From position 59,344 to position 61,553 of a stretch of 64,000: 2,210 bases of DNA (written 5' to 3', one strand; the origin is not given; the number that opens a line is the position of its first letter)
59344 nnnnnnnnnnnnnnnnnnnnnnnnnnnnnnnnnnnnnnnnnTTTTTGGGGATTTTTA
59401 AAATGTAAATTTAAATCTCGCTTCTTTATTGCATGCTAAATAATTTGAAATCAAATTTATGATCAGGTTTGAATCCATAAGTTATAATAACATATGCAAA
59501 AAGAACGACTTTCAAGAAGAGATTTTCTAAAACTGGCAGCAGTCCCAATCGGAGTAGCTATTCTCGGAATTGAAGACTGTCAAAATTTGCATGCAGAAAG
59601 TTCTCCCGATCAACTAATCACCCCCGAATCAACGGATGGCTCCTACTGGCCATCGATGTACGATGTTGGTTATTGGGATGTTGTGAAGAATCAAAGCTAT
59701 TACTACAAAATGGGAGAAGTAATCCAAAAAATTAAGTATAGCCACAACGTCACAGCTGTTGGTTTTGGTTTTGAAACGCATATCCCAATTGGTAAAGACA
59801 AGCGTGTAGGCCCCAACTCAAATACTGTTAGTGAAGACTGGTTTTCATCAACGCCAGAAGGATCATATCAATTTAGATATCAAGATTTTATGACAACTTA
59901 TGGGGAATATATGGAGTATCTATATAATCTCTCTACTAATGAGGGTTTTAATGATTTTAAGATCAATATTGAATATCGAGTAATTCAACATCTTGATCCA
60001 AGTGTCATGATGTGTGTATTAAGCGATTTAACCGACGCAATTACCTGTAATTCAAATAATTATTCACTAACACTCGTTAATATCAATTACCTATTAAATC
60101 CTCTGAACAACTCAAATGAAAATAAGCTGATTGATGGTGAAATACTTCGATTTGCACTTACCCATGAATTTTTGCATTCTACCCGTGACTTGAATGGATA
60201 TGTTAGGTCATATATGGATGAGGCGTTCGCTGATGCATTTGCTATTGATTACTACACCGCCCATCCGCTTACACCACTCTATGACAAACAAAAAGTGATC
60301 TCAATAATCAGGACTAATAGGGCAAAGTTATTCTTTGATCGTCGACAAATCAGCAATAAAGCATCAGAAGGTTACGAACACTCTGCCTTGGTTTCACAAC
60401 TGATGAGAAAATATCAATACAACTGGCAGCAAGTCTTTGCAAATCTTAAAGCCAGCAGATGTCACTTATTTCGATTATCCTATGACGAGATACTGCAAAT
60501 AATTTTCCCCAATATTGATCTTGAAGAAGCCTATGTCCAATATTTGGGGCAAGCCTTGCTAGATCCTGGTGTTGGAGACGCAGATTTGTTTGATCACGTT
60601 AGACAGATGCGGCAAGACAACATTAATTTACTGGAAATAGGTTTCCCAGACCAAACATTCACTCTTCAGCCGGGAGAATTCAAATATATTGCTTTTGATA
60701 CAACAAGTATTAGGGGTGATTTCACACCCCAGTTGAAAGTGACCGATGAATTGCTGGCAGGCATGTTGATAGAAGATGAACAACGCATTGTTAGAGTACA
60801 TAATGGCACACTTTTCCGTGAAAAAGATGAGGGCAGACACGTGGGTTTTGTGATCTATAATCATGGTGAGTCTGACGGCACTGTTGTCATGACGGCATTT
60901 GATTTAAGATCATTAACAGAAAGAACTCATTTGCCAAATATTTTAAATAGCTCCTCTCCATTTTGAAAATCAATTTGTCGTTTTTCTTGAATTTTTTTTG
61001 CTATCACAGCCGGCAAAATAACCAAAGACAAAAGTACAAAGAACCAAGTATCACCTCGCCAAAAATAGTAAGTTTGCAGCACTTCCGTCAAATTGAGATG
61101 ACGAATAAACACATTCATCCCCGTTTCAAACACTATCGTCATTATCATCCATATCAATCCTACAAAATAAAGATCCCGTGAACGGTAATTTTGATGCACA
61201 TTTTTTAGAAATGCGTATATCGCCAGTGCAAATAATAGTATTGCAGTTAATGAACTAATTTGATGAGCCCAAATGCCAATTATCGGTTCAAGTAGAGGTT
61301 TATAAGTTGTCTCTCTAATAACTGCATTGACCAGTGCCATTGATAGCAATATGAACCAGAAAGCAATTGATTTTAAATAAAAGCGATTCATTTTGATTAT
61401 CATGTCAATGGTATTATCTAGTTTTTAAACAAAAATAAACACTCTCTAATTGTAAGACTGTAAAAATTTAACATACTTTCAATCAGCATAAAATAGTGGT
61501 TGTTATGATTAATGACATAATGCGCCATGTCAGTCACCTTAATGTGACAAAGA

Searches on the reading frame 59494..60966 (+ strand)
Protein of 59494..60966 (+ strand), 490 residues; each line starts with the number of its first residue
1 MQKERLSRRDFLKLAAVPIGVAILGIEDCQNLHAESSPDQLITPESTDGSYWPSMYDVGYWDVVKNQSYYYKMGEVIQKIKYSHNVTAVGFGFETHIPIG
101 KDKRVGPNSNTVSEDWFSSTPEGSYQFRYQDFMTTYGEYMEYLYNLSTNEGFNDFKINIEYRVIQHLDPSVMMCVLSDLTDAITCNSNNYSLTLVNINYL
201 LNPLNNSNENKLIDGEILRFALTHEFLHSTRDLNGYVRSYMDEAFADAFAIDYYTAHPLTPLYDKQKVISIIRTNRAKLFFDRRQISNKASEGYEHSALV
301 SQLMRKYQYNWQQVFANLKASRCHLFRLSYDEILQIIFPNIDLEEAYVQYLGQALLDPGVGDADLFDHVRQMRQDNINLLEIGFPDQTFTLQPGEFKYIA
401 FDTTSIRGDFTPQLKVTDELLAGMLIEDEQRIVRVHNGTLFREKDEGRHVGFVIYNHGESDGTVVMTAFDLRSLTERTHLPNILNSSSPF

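Call 3: search_protein_families(library=pfam, proteins=[window:59494-60966:+], max_evalue=0.1)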
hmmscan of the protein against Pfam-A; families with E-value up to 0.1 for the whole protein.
window:59494-60966:+ (490 aa): 1 family
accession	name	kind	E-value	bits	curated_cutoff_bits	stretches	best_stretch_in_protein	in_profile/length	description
PF10518.14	TAT_signal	-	0.016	15.6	22.7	1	6-17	2-13/21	TAT (twin-arginine translocation) pathway signal sequence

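Call 4: search_protein_families(library=ncbifam, proteins=[window:59494-60966:+], max_evalue=0.1)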
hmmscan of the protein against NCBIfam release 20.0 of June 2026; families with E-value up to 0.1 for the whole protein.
window:59494-60966:+ (490 aa): 1 family
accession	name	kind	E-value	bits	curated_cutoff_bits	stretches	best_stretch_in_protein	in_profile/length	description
TIGR01409.1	TAT_signal_seq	domain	0.011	16.1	16.7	1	6-25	1-20/29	twin-arginine translocation signal domain-containing protein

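Call 10: list_cluster_members(proteins=[P0001, window:59494-60966:+, window:54303-57533:-, window:58809-59384:-])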
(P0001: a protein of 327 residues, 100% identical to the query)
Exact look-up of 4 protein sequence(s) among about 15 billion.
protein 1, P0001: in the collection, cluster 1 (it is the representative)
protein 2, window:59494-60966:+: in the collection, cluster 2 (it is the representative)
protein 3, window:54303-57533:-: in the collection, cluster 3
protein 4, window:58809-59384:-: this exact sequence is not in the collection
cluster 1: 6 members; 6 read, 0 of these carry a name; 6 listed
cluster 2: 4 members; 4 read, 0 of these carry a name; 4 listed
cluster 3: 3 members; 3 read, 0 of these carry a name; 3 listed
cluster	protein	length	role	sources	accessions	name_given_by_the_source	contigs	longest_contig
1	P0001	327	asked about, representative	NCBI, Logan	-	-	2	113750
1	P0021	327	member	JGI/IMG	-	-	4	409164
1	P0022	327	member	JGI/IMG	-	-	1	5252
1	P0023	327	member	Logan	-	-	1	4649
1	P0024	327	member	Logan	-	-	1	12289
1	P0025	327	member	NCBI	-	-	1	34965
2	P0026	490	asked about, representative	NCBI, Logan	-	-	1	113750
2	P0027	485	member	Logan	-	-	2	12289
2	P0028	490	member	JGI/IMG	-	-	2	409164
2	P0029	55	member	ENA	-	-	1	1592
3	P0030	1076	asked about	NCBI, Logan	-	-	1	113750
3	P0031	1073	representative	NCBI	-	-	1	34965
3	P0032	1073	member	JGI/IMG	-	-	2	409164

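Call 23: find_homologous_proteins(query=window:59494-60966:+, max_evalue=0.001)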
Query window:59494-60966:+ (490 aa): 2 proteins with E <= 0.001 among 7373 candidates.
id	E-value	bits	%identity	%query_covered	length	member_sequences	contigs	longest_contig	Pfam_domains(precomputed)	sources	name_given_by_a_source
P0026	0.0e+0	1130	100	100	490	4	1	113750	-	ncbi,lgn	-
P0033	2.0e-166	573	54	99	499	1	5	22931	-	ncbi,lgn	-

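Call 25: find_encoding_contigs(protein=P0033, flank=10000, max_places=5)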
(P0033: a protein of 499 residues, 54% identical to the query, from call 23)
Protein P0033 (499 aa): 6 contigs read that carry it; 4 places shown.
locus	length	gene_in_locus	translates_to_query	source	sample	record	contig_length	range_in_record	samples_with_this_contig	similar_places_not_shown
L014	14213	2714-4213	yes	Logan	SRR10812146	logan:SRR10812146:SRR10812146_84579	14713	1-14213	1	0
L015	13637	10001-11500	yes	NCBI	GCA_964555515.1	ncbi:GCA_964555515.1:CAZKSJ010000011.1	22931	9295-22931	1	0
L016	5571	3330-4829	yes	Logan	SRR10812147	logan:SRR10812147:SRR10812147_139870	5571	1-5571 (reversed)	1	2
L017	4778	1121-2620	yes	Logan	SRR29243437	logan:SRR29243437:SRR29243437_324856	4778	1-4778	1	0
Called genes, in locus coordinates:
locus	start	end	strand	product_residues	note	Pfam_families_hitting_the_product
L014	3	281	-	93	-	?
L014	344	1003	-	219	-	PF00583:Acetyltransf_1 (weak)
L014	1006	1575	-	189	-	-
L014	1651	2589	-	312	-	PF01699:Na_Ca_ex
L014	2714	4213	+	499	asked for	-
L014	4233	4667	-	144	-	-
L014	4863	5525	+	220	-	PF02463:SMC_N (weak), PF13191:AAA_16 (faint), PF00005:ABC_tran, PF13304:AAA_21 (weak)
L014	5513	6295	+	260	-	PF03649:UPF0014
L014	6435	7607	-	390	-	-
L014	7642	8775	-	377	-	-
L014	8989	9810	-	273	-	-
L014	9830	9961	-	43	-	-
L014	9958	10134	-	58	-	-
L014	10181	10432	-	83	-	-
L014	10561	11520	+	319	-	-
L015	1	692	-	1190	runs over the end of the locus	PF13620:CarboxypepD_reg, PF13715:CarbopepD_reg_2 (faint)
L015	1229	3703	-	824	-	PF05496:RuvB_N (faint), PF00158:Sigma54_activat (faint), PF13191:AAA_16 (faint), PF13238:AAA_18 (faint), PF00004:AAA, PF07724:AAA_2, PF07728:AAA_5, PF10431:ClpB_D2-small, +1 more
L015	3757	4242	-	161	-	-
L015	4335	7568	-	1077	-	-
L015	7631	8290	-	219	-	PF00583:Acetyltransf_1 (weak)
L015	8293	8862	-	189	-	-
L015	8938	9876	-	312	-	PF01699:Na_Ca_ex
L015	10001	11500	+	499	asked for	-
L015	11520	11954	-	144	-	-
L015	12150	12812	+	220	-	PF02463:SMC_N (weak), PF13191:AAA_16 (faint), PF00005:ABC_tran, PF13304:AAA_21 (weak)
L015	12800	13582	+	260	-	PF03649:UPF0014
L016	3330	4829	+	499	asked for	-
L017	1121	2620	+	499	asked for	-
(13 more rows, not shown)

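Call 40: search_protein_families(library=pfam, proteins=[P0034, P0035, P0036, P0037, P0038, P0039, P0033], max_evalue=0.1)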
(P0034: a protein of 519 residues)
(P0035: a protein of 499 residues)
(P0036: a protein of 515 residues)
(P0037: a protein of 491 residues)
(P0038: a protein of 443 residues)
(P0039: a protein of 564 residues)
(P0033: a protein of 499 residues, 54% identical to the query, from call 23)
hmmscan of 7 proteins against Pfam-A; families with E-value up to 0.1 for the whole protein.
P0034 (519 aa): 0 families

P0035 (499 aa): 1 family
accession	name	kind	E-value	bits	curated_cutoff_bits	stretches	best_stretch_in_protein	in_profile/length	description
PF23794.1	Phage_Gp84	-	0.089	13.2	27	0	34-65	14-45/66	Mycobacterium phage Gp84-like protein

P0036 (515 aa): 0 families

P0037 (491 aa): 0 families

P0038 (443 aa): 0 families

P0039 (564 aa): 0 families

P0033 (499 aa): 0 families

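Call 61: search_protein_families(library=padloc, proteins=[window:59494-60966:+], max_evalue=0.01)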
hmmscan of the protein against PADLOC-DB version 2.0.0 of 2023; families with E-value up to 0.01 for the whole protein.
window:59494-60966:+ (490 aa): 0 families

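Call 62: search_protein_families(library=phrogs, proteins=[window:59494-60966:+], max_evalue=0.01)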
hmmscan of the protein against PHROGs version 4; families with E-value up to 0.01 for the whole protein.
window:59494-60966:+ (490 aa): 0 families

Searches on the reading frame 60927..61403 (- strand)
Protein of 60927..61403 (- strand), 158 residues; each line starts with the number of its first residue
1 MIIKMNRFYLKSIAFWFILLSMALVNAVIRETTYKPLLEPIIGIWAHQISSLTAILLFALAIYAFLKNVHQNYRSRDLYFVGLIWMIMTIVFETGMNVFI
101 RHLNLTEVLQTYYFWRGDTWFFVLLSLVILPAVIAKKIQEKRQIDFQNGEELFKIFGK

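Call 3: search_protein_families(library=pfam, proteins=[window:60927-61403:-], max_evalue=0.1)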
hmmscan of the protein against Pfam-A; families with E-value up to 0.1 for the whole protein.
window:60927-61403:- (158 aa): 2 families
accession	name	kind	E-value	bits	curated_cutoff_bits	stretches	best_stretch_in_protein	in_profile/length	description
PF02096.25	60KD_IMP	-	0.042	14.3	35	1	23-114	82-161/163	60Kd inner membrane protein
PF06281.17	VP1_VP3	-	0.068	13.6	25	0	121-139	52-70/73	Structural protein VP1/VP3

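Call 4: search_protein_families(library=ncbifam, proteins=[window:60927-61403:-], max_evalue=0.1)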
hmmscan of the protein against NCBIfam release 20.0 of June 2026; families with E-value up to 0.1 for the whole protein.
window:60927-61403:- (158 aa): 0 families

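Call 61: search_protein_families(library=padloc, proteins=[window:60927-61403:-], max_evalue=0.01)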
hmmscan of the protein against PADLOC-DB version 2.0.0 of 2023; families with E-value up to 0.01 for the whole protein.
window:60927-61403:- (158 aa): 0 families

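Call 62: search_protein_families(library=phrogs, proteins=[window:60927-61403:-], max_evalue=0.01)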
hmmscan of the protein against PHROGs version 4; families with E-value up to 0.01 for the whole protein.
window:60927-61403:- (158 aa): 0 families
